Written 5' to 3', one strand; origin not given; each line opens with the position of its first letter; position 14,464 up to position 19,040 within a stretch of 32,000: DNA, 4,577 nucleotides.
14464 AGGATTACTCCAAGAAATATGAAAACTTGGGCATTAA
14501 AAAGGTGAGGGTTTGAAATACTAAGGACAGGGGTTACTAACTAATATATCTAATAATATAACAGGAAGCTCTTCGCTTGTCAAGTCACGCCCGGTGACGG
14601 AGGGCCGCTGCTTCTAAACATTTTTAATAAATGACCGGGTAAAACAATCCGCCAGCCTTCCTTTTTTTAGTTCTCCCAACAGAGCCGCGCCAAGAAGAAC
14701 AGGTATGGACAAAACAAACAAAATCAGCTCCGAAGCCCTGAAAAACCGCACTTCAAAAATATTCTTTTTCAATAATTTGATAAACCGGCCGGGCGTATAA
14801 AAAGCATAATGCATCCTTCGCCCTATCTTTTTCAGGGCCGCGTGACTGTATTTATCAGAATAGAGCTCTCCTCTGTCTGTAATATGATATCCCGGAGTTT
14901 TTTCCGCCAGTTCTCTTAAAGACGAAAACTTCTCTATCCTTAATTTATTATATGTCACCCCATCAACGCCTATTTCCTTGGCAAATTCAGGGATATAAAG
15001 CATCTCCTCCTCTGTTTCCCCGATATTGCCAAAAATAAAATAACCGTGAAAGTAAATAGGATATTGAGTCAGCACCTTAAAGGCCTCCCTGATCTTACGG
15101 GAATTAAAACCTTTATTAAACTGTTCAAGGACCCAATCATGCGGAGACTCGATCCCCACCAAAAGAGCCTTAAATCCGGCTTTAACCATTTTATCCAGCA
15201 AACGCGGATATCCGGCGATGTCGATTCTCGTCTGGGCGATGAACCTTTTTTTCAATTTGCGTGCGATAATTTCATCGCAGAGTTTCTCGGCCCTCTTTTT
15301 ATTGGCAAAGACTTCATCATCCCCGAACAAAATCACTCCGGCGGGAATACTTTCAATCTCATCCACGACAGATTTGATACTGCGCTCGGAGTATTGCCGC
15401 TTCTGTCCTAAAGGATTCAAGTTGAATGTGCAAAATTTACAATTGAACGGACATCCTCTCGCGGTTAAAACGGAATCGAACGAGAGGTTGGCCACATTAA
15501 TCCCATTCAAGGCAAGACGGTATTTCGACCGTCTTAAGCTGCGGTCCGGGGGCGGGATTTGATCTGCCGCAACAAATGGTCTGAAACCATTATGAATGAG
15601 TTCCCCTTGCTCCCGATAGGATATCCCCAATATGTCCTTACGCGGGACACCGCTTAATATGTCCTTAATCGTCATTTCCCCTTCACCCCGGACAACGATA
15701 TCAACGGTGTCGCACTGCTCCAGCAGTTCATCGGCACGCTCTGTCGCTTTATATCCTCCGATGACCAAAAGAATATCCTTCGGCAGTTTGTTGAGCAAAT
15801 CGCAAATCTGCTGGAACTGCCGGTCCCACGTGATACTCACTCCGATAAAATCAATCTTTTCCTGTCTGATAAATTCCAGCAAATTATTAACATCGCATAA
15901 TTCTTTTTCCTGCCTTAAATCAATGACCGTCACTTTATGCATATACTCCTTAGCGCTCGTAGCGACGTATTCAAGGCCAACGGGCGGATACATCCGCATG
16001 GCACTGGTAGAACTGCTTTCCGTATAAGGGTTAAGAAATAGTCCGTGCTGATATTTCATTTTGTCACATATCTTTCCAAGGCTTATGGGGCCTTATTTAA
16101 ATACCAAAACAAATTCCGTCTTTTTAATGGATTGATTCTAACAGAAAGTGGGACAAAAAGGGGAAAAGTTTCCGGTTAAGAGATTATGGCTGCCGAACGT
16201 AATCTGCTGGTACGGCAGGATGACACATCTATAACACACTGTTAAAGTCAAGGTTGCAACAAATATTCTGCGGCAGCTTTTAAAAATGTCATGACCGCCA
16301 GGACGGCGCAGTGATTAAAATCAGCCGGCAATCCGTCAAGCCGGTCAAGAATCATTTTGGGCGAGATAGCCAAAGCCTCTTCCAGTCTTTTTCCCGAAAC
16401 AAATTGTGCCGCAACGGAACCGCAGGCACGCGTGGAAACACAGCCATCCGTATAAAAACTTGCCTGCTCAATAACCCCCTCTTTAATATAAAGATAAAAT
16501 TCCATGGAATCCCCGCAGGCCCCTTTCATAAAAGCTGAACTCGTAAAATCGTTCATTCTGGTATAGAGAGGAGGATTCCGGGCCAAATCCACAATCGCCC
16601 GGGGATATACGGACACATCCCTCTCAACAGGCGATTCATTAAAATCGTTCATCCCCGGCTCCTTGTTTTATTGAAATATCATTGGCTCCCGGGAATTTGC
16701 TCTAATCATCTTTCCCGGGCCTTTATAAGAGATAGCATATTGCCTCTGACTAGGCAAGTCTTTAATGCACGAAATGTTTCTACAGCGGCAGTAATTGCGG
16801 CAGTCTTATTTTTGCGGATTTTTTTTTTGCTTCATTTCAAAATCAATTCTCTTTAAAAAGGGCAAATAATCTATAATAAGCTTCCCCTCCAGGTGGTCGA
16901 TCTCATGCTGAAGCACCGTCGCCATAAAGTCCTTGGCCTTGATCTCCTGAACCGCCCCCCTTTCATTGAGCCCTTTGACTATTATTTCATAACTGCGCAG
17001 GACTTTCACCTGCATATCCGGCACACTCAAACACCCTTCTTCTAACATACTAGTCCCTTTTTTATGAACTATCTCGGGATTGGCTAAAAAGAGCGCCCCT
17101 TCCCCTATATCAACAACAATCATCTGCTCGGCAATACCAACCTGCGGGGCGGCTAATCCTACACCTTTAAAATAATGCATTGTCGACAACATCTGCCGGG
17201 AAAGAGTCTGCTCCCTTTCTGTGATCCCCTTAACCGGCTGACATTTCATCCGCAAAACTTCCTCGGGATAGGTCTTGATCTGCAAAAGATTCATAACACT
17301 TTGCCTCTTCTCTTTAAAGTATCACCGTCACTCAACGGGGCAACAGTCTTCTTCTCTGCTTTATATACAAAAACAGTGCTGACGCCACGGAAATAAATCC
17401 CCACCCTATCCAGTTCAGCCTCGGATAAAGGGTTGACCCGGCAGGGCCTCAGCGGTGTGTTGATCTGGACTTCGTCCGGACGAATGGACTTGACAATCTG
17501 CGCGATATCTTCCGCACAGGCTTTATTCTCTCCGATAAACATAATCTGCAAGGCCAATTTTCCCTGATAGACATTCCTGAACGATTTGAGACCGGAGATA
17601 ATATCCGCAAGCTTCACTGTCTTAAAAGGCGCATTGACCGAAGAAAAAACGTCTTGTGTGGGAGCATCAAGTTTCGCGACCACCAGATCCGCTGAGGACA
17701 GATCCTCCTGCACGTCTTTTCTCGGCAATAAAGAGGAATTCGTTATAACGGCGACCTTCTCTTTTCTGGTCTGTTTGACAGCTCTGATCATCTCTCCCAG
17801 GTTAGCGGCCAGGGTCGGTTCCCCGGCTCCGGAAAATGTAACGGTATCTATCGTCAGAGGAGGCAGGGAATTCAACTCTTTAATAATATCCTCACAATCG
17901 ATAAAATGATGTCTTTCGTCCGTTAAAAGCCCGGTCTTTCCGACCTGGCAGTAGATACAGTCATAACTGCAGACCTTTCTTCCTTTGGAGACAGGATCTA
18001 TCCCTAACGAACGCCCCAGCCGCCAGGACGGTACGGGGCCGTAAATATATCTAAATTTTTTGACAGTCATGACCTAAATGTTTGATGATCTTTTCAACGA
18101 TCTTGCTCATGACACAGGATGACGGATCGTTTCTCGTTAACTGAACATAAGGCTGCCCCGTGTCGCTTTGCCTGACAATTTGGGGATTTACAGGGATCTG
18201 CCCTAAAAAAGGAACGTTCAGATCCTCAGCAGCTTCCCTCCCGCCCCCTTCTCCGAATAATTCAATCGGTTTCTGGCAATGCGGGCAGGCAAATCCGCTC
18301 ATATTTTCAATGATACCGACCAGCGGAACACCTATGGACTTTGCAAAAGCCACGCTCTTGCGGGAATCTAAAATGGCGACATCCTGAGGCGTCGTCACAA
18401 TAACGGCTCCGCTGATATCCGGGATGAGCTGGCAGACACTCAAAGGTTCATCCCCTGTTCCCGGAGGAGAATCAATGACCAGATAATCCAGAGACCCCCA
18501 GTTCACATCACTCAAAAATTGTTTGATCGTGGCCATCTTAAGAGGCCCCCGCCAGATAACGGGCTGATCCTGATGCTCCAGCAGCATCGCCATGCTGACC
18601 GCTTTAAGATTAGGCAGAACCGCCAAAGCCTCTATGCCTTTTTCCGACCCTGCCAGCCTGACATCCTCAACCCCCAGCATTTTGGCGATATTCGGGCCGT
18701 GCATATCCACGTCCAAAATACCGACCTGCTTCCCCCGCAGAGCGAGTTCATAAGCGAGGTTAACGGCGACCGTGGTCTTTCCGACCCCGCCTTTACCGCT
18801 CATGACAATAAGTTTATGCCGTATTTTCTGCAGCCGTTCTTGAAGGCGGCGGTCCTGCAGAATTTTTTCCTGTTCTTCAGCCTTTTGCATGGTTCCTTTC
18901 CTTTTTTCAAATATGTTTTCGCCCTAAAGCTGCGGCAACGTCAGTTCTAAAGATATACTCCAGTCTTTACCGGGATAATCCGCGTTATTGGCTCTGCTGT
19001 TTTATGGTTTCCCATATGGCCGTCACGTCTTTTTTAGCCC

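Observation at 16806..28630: Fur-controlled 16-gene block: an expanded ORP (orange-protein)-like metallocluster system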

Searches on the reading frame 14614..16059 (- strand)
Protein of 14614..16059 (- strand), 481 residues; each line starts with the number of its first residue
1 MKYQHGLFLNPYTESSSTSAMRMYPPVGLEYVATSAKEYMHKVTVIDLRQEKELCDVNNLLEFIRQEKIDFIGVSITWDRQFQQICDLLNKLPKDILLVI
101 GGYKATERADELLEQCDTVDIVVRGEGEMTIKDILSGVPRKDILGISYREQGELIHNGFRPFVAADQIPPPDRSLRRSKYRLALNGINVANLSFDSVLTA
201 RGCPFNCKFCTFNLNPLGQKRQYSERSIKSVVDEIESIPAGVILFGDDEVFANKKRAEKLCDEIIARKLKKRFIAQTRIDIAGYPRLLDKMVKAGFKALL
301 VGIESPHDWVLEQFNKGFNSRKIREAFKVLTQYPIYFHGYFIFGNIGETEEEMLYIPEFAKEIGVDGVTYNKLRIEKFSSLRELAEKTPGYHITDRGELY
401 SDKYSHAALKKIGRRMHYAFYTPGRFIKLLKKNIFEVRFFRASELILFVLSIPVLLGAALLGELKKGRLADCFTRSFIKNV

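Call 5: search_protein_families(library=pfam, proteins=[window:14614-16059:-], max_evalue=0.01)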
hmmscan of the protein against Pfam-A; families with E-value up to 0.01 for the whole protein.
window:14614-16059:- (481 aa): 3 families
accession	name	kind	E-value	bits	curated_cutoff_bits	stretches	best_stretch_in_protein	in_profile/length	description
PF04055.27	Radical_SAM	-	1.8e-18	67.7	29.5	1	199-356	3-162/166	Radical SAM superfamily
PF02310.24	B12-binding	-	7e-17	61.8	32.1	1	24-134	12-120/121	B12 binding domain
PF13353.11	Fer4_12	-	0.0034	18.1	22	0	197-277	9-90/137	4Fe-4S single cluster domain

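Call 8: search_protein_families(library=ncbifam, proteins=[window:14614-16059:-], max_evalue=0.001)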
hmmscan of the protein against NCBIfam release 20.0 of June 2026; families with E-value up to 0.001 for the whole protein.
window:14614-16059:- (481 aa): 23 families
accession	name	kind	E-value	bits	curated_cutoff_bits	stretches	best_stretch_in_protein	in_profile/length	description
TIGR03471.1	HpnJ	equivalog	1.2e-34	120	577.6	1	88-367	91-369/472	hopanoid biosynthesis associated radical SAM protein HpnJ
TIGR02026.1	BchE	equivalog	9.5e-34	117.1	481.35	1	7-355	3-357/497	magnesium-protoporphyrin IX monomethyl ester anaerobic oxidative cyclase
TIGR04367.1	HpnR_B12_rSAM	equivalog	2.4e-29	102.2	650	1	25-330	21-320/490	hopanoid C-3 methylase HpnR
TIGR04072.2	rSAM_ladder_B12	equivalog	2e-22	79.5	360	1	23-353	16-339/443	lipid biosynthesis B12-binding/radical SAM protein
TIGR04479.1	bcpD_PhpK_rSAM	subfamily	1.2e-20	73.4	600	1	59-352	101-398/504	PhpK family radical SAM P-methyltransferase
NF050148.1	rSAM_ApyD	equivalog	3.4e-19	68.7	750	1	15-351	14-354/645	RiPP biosynthesis radical SAM protein ApyD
NF038361.1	rSAM_Sden_1168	equivalog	5.6e-19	68.1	575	1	21-353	80-441/560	Sden_1168 family B12-binding radical SAM P-methyltransferase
TIGR04013.1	B12_SAM_MJ_1487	hypoth_equivalog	3.2e-18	65.8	251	1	43-236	17-190/382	TIGR04013 family B12-binding domain/radical SAM domain-containing protein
NF033712.0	B12_rSAM_KedN5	subfamily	1e-17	63.6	700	1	44-273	40-273/624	KedN5 family methylcobalamin-dependent radical SAM C-methyltransferase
TIGR04014.1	B12_SAM_MJ_0865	equivalog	4.7e-16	58.6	360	1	84-368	56-341/434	methyl-coenzyme M reductase glutamine C-methyltransferase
TIGR03975.1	rSAM_ocin_1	subfamily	1.1e-14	53.8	281.85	1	60-350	120-417/606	RiPP maturation radical SAM C-methyltransferase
NF040542.1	rSAM_RCCLKC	equivalog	1.2e-14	54.4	450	1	84-366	67-353/423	arsinothricin biosynthesis radical SAM protein ArsL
TIGR04190.1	B12_SAM_Ta0216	equivalog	1.1e-13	50.7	500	1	17-376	29-406/554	TIGR04190 family B12-binding domain/radical SAM domain protein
TIGR04295.1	B12_rSAM_oligo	hypoth_equivalog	3e-13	49.2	400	1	112-309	118-307/422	TIGR04295 family B12-binding domain-containing radical SAM protein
TIGR04385.1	B12_rSAM_cofa1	equivalog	2e-12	47.1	450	1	85-350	89-351/438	B12 lower ligand biosynthesis radical SAM protein BzaD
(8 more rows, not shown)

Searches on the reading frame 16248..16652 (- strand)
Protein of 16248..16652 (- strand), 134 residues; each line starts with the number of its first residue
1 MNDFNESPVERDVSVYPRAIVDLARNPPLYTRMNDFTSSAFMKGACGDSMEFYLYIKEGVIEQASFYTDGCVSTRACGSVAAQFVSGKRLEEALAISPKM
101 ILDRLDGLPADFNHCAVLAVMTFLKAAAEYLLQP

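Call 5: search_protein_families(library=pfam, proteins=[window:16248-16652:-], max_evalue=0.01)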
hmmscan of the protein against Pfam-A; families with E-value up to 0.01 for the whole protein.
window:16248-16652:- (134 aa): 1 family
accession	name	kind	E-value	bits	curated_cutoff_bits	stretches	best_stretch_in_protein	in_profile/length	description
PF01592.21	NifU_N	-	3.6e-21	76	22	1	16-131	2-121/127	NifU-like N terminal domain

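Call 8: search_protein_families(library=ncbifam, proteins=[window:16248-16652:-], max_evalue=0.001)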
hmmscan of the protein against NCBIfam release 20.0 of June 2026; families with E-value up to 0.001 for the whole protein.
window:16248-16652:- (134 aa): 4 families
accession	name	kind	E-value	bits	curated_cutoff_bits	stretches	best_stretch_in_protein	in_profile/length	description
TIGR03419.1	NifU_clost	equivalog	2.9e-19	69.6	187.9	1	25-131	10-117/121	Fe-S cluster assembly scaffold protein NifU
TIGR01999.1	iscU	equivalog_domain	1.6e-13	50.9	192.4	1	39-130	28-119/124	Fe-S cluster assembly scaffold IscU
TIGR02000.1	NifU_proper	equivalog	7.5e-13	48.5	273.3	1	45-127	34-118/290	Fe-S cluster assembly protein NifU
TIGR01994.1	SUF_scaf_2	equivalog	7.9e-12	45.4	92.5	1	14-100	3-90/137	Fe-S cluster assembly sulfur transfer protein SufU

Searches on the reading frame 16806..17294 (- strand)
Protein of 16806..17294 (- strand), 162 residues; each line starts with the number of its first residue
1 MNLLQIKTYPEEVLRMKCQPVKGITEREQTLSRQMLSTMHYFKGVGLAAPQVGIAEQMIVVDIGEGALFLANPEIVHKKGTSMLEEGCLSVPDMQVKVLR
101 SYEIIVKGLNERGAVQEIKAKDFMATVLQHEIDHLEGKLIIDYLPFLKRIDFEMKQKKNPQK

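Call 5: search_protein_families(library=pfam, proteins=[window:16806-17294:-], max_evalue=0.01)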
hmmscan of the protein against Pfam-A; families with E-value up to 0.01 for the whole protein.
window:16806-17294:- (162 aa): 1 family
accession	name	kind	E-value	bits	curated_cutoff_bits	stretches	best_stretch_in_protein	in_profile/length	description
PF01327.26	Pep_deformylase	-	1.6e-45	154.9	22.8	1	4-147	2-153/156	Polypeptide deformylase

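Call 8: search_protein_families(library=ncbifam, proteins=[window:16806-17294:-], max_evalue=0.001)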
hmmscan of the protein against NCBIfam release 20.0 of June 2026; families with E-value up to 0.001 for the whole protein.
window:16806-17294:- (162 aa): 6 families
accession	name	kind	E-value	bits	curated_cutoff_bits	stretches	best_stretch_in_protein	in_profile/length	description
TIGR00079.1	pept_deformyl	equivalog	1.2e-43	148.5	103.95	1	5-155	3-158/161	peptide deformylase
NF001159.1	PRK00150.1-3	subfamily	1.1e-39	135.6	125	1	3-152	2-158/167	peptide deformylase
NF009484.0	PRK12846.1-5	equivalog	5.3e-26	91.3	190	1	1-149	1-152/165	peptide deformylase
NF006670.0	PRK09218.1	equivalog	3.3e-21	75.7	162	1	24-140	19-136/136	peptide deformylase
NF009483.0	PRK12846.1-4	equivalog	1.7e-18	66.9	267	1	11-144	11-156/193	peptide deformylase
NF011189.0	PRK14595.1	equivalog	1.4e-17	63.9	232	1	11-140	11-142/162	peptide deformylase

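Call 23: find_encoding_contigs(protein=window:16806-17294:-, flank=10000, max_places=6)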
Protein window:16806-17294:- (162 aa): no gene with exactly this product is on record in the collection.

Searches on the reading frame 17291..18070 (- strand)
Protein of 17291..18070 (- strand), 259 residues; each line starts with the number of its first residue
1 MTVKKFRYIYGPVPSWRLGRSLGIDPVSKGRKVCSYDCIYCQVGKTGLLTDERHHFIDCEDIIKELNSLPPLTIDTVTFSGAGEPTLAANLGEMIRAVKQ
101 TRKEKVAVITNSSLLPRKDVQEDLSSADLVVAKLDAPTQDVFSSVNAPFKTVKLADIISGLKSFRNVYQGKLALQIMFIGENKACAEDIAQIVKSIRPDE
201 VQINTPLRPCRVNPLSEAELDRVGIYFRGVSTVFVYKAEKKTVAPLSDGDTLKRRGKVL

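Call 5: search_protein_families(library=pfam, proteins=[window:17291-18070:-], max_evalue=0.01)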
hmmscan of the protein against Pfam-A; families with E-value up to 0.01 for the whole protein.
window:17291-18070:- (259 aa): 1 family
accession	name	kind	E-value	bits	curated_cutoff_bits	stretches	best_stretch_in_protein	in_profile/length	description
PF04055.27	Radical_SAM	-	9.2e-13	49.1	29.5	1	33-191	6-164/166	Radical SAM superfamily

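Call 8: search_protein_families(library=ncbifam, proteins=[window:17291-18070:-], max_evalue=0.001)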
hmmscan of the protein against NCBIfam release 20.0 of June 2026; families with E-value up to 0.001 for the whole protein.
window:17291-18070:- (259 aa): 16 families
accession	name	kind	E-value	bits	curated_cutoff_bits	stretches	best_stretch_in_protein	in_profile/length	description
TIGR02668.1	moaA_archaeal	equivalog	2.8e-12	46.3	325.25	1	32-196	18-173/303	GTP 3',8-cyclase MoaA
TIGR04317.1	W_rSAM_matur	equivalog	6.5e-12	45.2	380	1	33-197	13-172/349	tungsten cofactor oxidoreductase radical SAM maturase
TIGR02666.1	moaA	equivalog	4e-11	42.5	284.05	1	33-202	19-186/336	GTP 3',8-cyclase MoaA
NF001199.0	PRK00164.2-1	equivalog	2.2e-10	40.2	231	1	32-163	20-144/308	GTP 3',8-cyclase MoaA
NF038283.1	viperin_w_prok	equivalog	5.3e-09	35.6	180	1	32-203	10-185/281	viperin family antiviral radical SAM protein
TIGR02495.1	NrdG2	equivalog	4.4e-08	32.7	131.15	1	34-198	26-182/193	anaerobic ribonucleoside-triphosphate reductase activating protein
TIGR03365.1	Bsubt_queE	equivalog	1.9e-06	27.6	206.1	1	33-114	31-111/238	7-carboxy-7-deazaguanine synthase QueE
TIGR03972.1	rSAM_TYW1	equivalog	2.1e-06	27.1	317.95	1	76-202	121-244/297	4-demethylwyosine synthase TYW1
TIGR04100.1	rSAM_pair_X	hypoth_equivalog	2.2e-06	27.4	262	1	34-148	18-140/197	TIGR04100 family radical SAM protein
TIGR04251.1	SCM_rSAM_ScmF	equivalog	1e-05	25.1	400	1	33-205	13-181/353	SynChlorMet cassette radical SAM/SPASM protein ScmF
TIGR04038.1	tatD_link_rSAM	subfamily_domain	1.8e-05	24.6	129.7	1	33-154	17-143/192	TatD family nuclease-associated radical SAM protein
TIGR00048.1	rRNA_mod_RlmN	equivalog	4.9e-05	22.4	290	1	34-219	115-302/355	dual-specificity RNA methyltransferase RlmN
TIGR04321.1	spiroSPASM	subfamily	5.3e-05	22.1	250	1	33-184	240-396/510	spiro-SPASM protein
NF045702.1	rSAM_GDGT_ether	equivalog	5.9e-05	21.9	450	1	34-127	96-189/486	tetraether lipid synthase Tes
TIGR04311.1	rSAM_Geo_metal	subfamily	6.5e-05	22.1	400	1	63-179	39-158/423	radical SAM/SPASM family putative metalloenzyme maturase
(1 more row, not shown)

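Call 52: search_solved_structures(query=window:17291-18070:-, max_evalue=0.01)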
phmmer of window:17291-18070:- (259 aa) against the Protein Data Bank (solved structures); distinct sequences matched with E-value up to 0.01: 4.
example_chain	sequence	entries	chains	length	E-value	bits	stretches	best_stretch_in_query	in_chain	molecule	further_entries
9dfw_A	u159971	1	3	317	0.0034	20.2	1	31-136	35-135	Radical SAM core domain-containing protein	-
9dgw_A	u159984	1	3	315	0.0038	20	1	31-136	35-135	Radical SAM core domain-containing protein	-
6b4c_A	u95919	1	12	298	0.0062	19.3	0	32-136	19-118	Viperin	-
7n7i_A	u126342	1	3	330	0.0075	19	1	32-136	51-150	Viperin-like enzyme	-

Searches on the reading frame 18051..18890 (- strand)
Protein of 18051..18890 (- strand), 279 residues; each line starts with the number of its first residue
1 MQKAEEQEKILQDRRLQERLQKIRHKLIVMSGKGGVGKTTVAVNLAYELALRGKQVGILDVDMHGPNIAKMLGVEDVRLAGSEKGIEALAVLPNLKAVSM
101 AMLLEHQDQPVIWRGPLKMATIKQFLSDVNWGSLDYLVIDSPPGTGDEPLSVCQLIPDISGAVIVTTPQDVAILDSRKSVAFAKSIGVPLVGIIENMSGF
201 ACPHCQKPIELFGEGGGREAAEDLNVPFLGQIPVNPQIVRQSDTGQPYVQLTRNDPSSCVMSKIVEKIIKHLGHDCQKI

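Call 5: search_protein_families(library=pfam, proteins=[window:18051-18890:-], max_evalue=0.01)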
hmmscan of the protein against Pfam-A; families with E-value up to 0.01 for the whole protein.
window:18051-18890:- (279 aa): 15 families
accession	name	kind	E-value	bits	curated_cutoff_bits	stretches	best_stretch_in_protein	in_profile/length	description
PF10609.15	ParA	-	1.2e-95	320.1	27.1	1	22-268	1-245/246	NUBPL iron-transfer P-loop NTPase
PF01656.29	CbiA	-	1.5e-13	51.2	25.4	1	28-187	2-66/125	CobQ/CobB/MinD/ParA nucleotide binding domain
PF13614.12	AAA_31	-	1.7e-11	44.8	27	1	29-144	6-128/177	AAA domain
PF02374.21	ArsA_ATPase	-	4.4e-08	33.1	24.3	1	25-62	1-38/305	Anion-transporting ATPase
PF09140.17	MipZ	-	5.6e-07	29.6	20.7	1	26-145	2-110/262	ATPase MipZ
PF13481.12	AAA_25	-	4.5e-05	23.6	27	1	24-56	32-63/195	AAA domain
PF20720.3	nSTAND3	-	8.7e-05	22.7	27.2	1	24-56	16-48/155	Novel STAND NTPase 3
PF00142.24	Fer4_NifH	-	0.00023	21.2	25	1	28-62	3-37/271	4Fe-4S iron sulfur cluster binding proteins, NifH/frxC family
PF25199.1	nSTAND_NTPase5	-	0.0003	21.1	34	1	18-64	34-81/145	Novel STAND NTPase 5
PF13500.12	AAA_26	-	0.00057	20.2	27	0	163-241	132-197/198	AAA domain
PF03796.21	DnaB_C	-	0.00067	19.5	27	1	25-72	19-67/255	DnaB-like helicase C terminal domain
PF03308.22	MeaB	-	0.0013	18.2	23.1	1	24-65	32-73/273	Methylmalonyl Co-A mutase-associated GTPase MeaB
PF01583.26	APS_kinase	-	0.0031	18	21.1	1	27-75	4-52/152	Adenylylsulphate kinase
PF00448.28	SRP54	-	0.0064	16.6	22.7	0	26-63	2-39/196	SRP54-type protein, GTPase domain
PF06414.18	Zeta_toxin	-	0.0096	15.8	22.3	0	20-62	11-52/199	Zeta toxin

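Call 8: search_protein_families(library=ncbifam, proteins=[window:18051-18890:-], max_evalue=0.001)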
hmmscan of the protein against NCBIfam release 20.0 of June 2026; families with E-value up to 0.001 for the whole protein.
window:18051-18890:- (279 aa): 27 families (the best 25 are shown)
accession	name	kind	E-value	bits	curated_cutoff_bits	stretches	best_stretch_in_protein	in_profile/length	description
NF041136.1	MrpORP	equivalog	5.4e-109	364.8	450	1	20-273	1-253/365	iron-sulfur cluster carrier protein MrpORP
NF008669.0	PRK11670.1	equivalog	5.1e-65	219.8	348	1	17-273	100-354/369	iron-sulfur cluster carrier protein ApbC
TIGR01969.1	minD_arch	subfamily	4.8e-23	81.6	201.75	1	28-270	4-232/251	cell division ATPase MinD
TIGR01968.1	minD_bact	equivalog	1.8e-16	60.3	212.9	1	27-268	4-236/261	septum site-determining protein MinD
NF041546.1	ParA_partition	equivalog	1.9e-12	47.2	180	1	29-64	4-39/203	ParA family partition ATPase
NF008079.0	PRK10818.1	equivalog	6.5e-11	42.1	508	1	27-179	5-156/270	septum site-determining protein MinD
NF047398.1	AAA_KGGVGR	domain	1.8e-10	41.4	90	1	29-89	7-64/190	KGGVGR-motif variant AAA ATPase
NF053622.1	ATPseBagAMYCTU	equivalog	1.3e-08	34.6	400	1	23-78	5-59/325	ATPase BagA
TIGR03453.1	partition_RepA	equivalog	1.8e-08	33.6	348.45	1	3-64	87-144/387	plasmid partitioning protein RepA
TIGR04291.1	arsen_driv_ArsA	equivalog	1.9e-08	33.5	650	1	6-58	301-353/565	arsenical pump-driving ATPase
NF040564.1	SCO2523_fam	equivalog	2.7e-07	30.1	200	1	30-88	6-64/305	SCO2523 family variant P-loop protein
NF053621.1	ATPseBagBMYCTU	equivalog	4.2e-07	29.4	521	1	20-78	7-64/371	ATPase BagB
TIGR00345.1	GET3_arsA_TRC40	subfamily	8.2e-07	28.8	135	1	30-62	2-34/299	TRC40/GET3/ArsA family transport-energizing ATPase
TIGR03371.1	cellulose_yhjQ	equivalog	1.1e-06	28.4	157.85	1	26-64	3-41/246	cellulose biosynthesis protein BcsQ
TIGR03815.1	CpaE_hom_Actino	equivalog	1.4e-06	27.7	154.45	1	27-77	114-164/340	septum site-determining protein Ssd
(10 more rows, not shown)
